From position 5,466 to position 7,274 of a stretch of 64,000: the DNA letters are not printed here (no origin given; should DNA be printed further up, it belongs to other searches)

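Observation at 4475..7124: FGGY kinase plus class II aldolase downstream of a PTS implies a sugar-phosphate to ketose-bisphosphate to triose route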

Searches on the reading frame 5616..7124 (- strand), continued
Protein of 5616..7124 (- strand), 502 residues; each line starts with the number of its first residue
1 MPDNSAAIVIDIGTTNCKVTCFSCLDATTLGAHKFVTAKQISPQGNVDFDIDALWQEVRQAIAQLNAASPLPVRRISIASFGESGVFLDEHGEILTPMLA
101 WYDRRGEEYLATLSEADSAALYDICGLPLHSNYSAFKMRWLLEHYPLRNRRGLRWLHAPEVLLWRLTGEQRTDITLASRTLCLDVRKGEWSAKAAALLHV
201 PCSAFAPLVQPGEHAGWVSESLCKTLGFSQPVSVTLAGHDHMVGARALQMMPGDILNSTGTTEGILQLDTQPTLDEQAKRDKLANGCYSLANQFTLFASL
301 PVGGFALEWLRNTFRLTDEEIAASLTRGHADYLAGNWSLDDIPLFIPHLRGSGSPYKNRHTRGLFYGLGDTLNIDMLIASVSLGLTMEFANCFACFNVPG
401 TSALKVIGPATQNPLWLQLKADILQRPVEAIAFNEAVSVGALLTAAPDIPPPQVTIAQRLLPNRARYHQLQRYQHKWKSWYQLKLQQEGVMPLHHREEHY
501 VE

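Call 38: search_protein_families(proteins=[L081:11047-12390:+, L081:4821-6692:-, L081:2775-4073:-, L081:1442-2461:-, L081:13191-14429:+, L081:14471-15997:+, L067:3518-4837:-, L067:5401-6783:-, L051:10999-11637:+, L060:1421-3469:+], library=ncbifam, max_evalue=1e-8)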
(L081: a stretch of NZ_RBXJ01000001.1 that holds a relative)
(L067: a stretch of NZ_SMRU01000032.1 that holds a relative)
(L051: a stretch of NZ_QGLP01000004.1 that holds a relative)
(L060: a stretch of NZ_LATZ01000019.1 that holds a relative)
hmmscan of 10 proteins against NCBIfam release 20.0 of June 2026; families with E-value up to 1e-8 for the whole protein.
L081:11047-12390:+ (447 aa): 3 families
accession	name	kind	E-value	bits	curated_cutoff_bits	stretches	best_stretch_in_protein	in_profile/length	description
TIGR01312.1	XylB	equivalog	1.6e-23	83.1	380.25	1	12-264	2-265/481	xylulokinase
TIGR02628.1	fuculo_kin_coli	equivalog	3.4e-11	42.8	470.9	1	13-264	6-267/465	L-fuculokinase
TIGR01314.1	gntK_FGGY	equivalog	2.8e-10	39.3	648.55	1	11-260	3-262/505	gluconokinase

L081:4821-6692:- (623 aa): 0 families

L081:2775-4073:- (432 aa): 0 families

L081:1442-2461:- (339 aa): 23 families
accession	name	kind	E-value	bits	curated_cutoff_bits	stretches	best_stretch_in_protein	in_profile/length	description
TIGR03557.1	F420_G6P_family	subfamily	2.7e-148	493.3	210.4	1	20-337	1-315/316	TIGR03557 family F420-dependent LLM class oxidoreductase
TIGR03885.1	flavin_revert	hypoth_equivalog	3e-72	243.5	398.7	1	21-334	2-313/315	TIGR03885 family FMN-dependent LLM class oxidoreductase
TIGR04465.1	ArgArg_F420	equivalog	3.5e-52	177.6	470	1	12-309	40-338/364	F420-dependent hydroxymycolic acid dehydrogenase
TIGR03554.1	F420_G6P_DH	equivalog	1.8e-50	171.9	420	1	19-335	3-329/331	glucose-6-phosphate dehydrogenase (coenzyme-F420)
TIGR03619.1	F420_Rv2161c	subfamily_domain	1.2e-31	110.1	166.9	1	36-222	2-200/247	TIGR03619 family F420-dependent LLM class oxidoreductase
TIGR03560.1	F420_Rv1855c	subfamily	1.4e-30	106.8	231.4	1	32-193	13-179/227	TIGR03560 family F420-dependent LLM class oxidoreductase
TIGR03621.1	F420_MSMEG_2516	subfamily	5.5e-24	84.8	213.15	1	19-192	2-161/295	TIGR03621 family F420-dependent LLM class oxidoreductase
TIGR04024.1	F420_NP1902A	hypoth_equivalog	1.6e-21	76.4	345.4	1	27-196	10-168/330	TIGR04024 family LLM class F420-dependent oxidoreductase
TIGR03555.1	F420_mer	equivalog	2.8e-19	69.7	348.7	1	30-223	10-193/325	5,10-methylenetetrahydromethanopterin reductase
NF002619.0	PRK02271.1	equivalog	3.4e-19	69.3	276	1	30-223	12-194/329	5,10-methylenetetrahydromethanopterin reductase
TIGR03857.1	F420_MSMEG_2249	hypoth_equivalog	1.3e-16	60.8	218.4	1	22-193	4-163/329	TIGR03857 family LLM class F420-dependent oxidoreductase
TIGR04021.1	LLM_DMSO2_sfnG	equivalog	1.8e-15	57.2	382.95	1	35-179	31-173/350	dimethylsulfone monooxygenase SfnG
TIGR03571.1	lucif_BA3436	subfamily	5.3e-15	55.5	303.9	1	35-220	34-224/304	TIGR03571 family LLM class oxidoreductase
TIGR03564.1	F420_MSMEG_4879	subfamily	1.6e-14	54.1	234.25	1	56-312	15-264/265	TIGR03564 family F420-dependent LLM class oxidoreductase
TIGR03856.1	F420_MSMEG_2906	subfamily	2e-14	53.7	243.7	1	32-152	15-137/249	LLM class F420-dependent oxidoreductase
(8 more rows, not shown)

L081:13191-14429:+ (412 aa): 6 families
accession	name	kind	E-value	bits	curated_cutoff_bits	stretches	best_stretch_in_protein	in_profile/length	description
NF007936.0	PRK10653.1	equivalog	9.7e-25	87.5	337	1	108-342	39-263/295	ribose ABC transporter substrate-binding protein RbsB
NF007254.0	PRK09701.1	equivalog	1.3e-16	60.7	335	1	128-350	58-281/311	D-allose transporter substrate-binding protein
TIGR02637.1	RhaS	equivalog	2.9e-15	56.3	342.25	1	107-282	10-189/302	rhamnose ABC transporter substrate-binding protein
TIGR02634.1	xylF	equivalog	1.1e-13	51.5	389.55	1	126-292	28-198/302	D-xylose ABC transporter substrate-binding protein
NF052284.1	rhzpin_SBP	equivalog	2.7e-13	49.7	420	1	137-332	43-231/289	rhizopine catabolism ABC transporter substrate-binding protein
NF040907.2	ChvE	equivalog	9e-09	35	460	0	119-214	22-117/324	multiple monosaccharide ABC transporter substrate-binding protein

L081:14471-15997:+ (508 aa): 183 families (the best 25 are shown)
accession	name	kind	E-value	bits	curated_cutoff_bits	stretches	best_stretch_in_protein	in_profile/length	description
NF041861.1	YtfR_transport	equivalog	1.6e-102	343.5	850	1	16-504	3-490/492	galactofuranose ABC transporter, ATP-binding protein YtfR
NF008442.0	PRK11288.1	equivalog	3.7e-101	338.9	689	1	12-495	5-484/504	L-arabinose ABC transporter ATP-binding protein AraG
NF010069.0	PRK13549.1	equivalog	1.9e-100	336.8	699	1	15-502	6-499/513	xylose ABC transporter ATP-binding protein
NF008030.0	PRK10762.1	equivalog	1.6e-98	330.6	745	1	15-494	5-479/501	ribose ABC transporter ATP-binding protein RbsA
NF011967.0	PRK15439.1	equivalog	5.2e-94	315.5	586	1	11-493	8-486/510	autoinducer 2 ABC transporter ATP-binding protein LsrA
NF047930.1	ABC_ATP_B6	equivalog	5.5e-92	309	670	1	14-491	2-493/510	putative B6 ABC transporter ATP-binding protein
NF007253.0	PRK09700.1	equivalog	7.2e-92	308.6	772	1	12-503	3-505/510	D-allose ABC transporter ATP-binding protein AlsA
TIGR02633.1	xylG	equivalog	8.7e-89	298.2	723.65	1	16-493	3-486/500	D-xylose ABC transporter ATP-binding protein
NF040905.2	GguA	equivalog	1.5e-84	284.2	810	1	15-503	2-499/500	multiple monosaccharide ABC transporter ATP-binding protein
NF008215.0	PRK10982.1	equivalog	2.2e-82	277.3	828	1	15-490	14-486/506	galactose/methyl galactoside ABC transporter ATP-binding protein MglA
TIGR04406.1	LPS_export_lptB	equivalog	1e-54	185.3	240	2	16-250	3-235/239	LPS export ABC transporter ATP-binding protein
TIGR03864.1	PQQ_ABC_ATP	hypoth_equivalog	2e-54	184.6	302.25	2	14-241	1-223/236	ABC transporter, ATP-binding subunit, PQQ-dependent alcohol dehydrogenase system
TIGR01188.1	drrA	subfamily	7.9e-54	183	312.45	2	22-230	1-204/302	daunorubicin resistance ABC transporter, ATP-binding protein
TIGR03410.1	urea_trans_UrtE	equivalog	2.2e-53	181.1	285.8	2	16-242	2-224/230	urea ABC transporter ATP-binding subunit UrtE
TIGR00968.1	3a0106s01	subfamily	1.1e-52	179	342.75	2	15-229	1-210/237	sulfate ABC transporter ATP-binding protein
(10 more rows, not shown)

L067:3518-4837:- (439 aa): 5 families
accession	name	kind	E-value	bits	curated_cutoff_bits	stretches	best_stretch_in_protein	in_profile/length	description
NF040932.1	ABC_arch_GlcU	equivalog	9e-28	97.7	340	1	185-434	11-265/272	glucose ABC transporter permease GlcU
NF008231.0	PRK10998.1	equivalog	1.3e-21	77.5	261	1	236-439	85-295/296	maltose ABC transporter permease MalG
NF008210.0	PRK10973.1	equivalog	2.6e-17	63.4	297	1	225-434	66-277/281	sn-glycerol-3-phosphate ABC transporter permease UgpE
NF007044.0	PRK09497.1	equivalog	2.4e-10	40.4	348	0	284-370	130-216/285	spermidine/putrescine ABC transporter permease PotB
NF007047.0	PRK09500.1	equivalog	2.8e-09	37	326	1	188-416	16-239/257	spermidine/putrescine ABC transporter permease PotC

L067:5401-6783:- (460 aa): 1 family
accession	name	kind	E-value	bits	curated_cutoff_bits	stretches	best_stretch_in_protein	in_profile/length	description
TIGR03850.1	bind_CPR_0540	equivalog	3.1e-09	35.9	299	0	146-358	147-359/437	carbohydrate ABC transporter substrate-binding protein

L051:10999-11637:+ (212 aa): 18 families
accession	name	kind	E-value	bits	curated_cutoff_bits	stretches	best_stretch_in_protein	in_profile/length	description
TIGR03162.1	ribazole_cobC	equivalog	3.3e-32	111.3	162.9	1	7-171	1-162/176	alpha-ribazole phosphatase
NF011580.0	PRK15004.1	equivalog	1.6e-31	109.9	250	1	6-161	2-157/203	adenosylcobalamin/alpha-ribazole phosphatase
NF002901.0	PRK03482.1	equivalog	1.2e-27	97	261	1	5-212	2-206/215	2,3-diphosphoglycerate-dependent phosphoglycerate mutase GpmB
NF005567.0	PRK07238.1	equivalog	8.8e-25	87.8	326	1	7-211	180-377/378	bifunctional RNase H/acid phosphatase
NF045917.1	PhserinePhPspA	equivalog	1.2e-24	87.2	350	1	6-163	3-160/211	phosphoserine phosphatase PspA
NF009994.0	PRK13463.1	equivalog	4.3e-24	85.4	277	1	6-192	4-189/203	phosphoserine phosphatase 1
NF038349.1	dPGM_arch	equivalog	6e-21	75.2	225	1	8-193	2-175/194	2,3-diphosphoglycerate-dependent phosphoglycerate mutase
TIGR03848.1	MSMEG_4193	subfamily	6.8e-17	61.6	203.85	1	7-192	2-189/204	MSMEG_4193 family putative phosphomutase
TIGR01258.1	pgm_1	subfamily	4.7e-16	58.9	81.7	1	7-72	3-70/245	2,3-bisphosphoglycerate-dependent phosphoglycerate mutase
NF010713.0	PRK14115.1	equivalog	1.9e-14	53.6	305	1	7-72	4-71/248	2,3-diphosphoglycerate-dependent phosphoglycerate mutase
NF002339.0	PRK01295.1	equivalog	4.8e-14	52.3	316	1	8-169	6-174/206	2,3-bisphosphoglycerate-dependent phosphoglycerate mutase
NF009993.0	PRK13462.1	equivalog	1.2e-13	51.2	226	1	4-161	5-155/203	acid phosphatase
NF010718.0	PRK14120.1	equivalog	2.2e-12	46.8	366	1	6-70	6-72/249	phosphoglyceromutase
NF010717.0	PRK14119.1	equivalog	5.1e-12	45.8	378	0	9-74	6-73/228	2,3-diphosphoglycerate-dependent phosphoglycerate mutase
NF010716.0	PRK14118.1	equivalog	3.6e-11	42.8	409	1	7-72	3-70/227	2,3-diphosphoglycerate-dependent phosphoglycerate mutase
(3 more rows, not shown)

L060:1421-3469:+ (682 aa): 4 families
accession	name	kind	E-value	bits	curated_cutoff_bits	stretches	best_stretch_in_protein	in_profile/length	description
NF007358.0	PRK09854.1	equivalog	1e-20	74.4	192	1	540-679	5-145/147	PTS mannitol transporter subunit IIA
NF008597.0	PRK11564.1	equivalog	1.3e-15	57.2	304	1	85-402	9-341/426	stationary phase inducible protein CsiE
NF007694.0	PRK10372.1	equivalog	2.6e-14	53.6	187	1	544-680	10-149/154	PTS ascorbate transporter subunit IIA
NF011663.0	PRK15083.1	subfamily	1.2e-10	40.1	589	1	542-678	497-634/639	PTS mannitol transporter subunit IICBA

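Call 44: search_solved_structures(query=A1, max_evalue=0.00001, show_alignments=0)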
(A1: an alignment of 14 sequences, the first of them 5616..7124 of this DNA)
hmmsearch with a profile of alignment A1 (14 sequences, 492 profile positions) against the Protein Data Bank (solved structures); distinct sequences matched with E-value up to 0.00001: 41.
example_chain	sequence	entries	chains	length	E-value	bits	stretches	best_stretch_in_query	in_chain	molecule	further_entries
2zf5_O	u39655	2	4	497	4.4e-49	170.6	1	4-454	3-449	Glycerol kinase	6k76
6k78_B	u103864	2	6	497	6.6e-49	170.1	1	4-454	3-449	Glycerol kinase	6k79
6k78_A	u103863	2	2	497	9.2e-49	169.6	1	4-454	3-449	Glycerol kinase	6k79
3h45_X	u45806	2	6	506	1.8e-48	168.6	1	2-452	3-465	Glycerol kinase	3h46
3h3n_X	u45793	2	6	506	2.4e-48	168.2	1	2-452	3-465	Glycerol kinase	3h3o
3flc_O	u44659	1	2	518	2.6e-48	168.1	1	2-452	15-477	Glycerol kinase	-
3d7e_O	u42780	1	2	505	3.6e-48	167.6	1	3-452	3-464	Glycerol kinase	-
1r59_O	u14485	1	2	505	3.7e-48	167.6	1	3-452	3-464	Glycerol kinase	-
3gbt_A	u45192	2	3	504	6e-48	166.9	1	1-476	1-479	Gluconate kinase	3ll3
1xup_O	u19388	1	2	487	2.3e-47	165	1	6-451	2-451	Glycerol kinase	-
3g25_A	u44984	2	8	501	7e-47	163.4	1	3-454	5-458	Glycerol kinase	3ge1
2itm_A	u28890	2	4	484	7.4e-44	153.4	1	6-481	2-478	Xylulose kinase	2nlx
6ude_A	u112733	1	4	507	3.6e-42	147.8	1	1-461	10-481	Glycerol kinase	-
3ezw_A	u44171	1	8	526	7e-39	137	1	3-451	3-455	Glycerol kinase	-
1bo5_O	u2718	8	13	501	9.8e-39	136.5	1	3-451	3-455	PROTEIN (GLYCEROL KINASE) | GLYCEROL KINASE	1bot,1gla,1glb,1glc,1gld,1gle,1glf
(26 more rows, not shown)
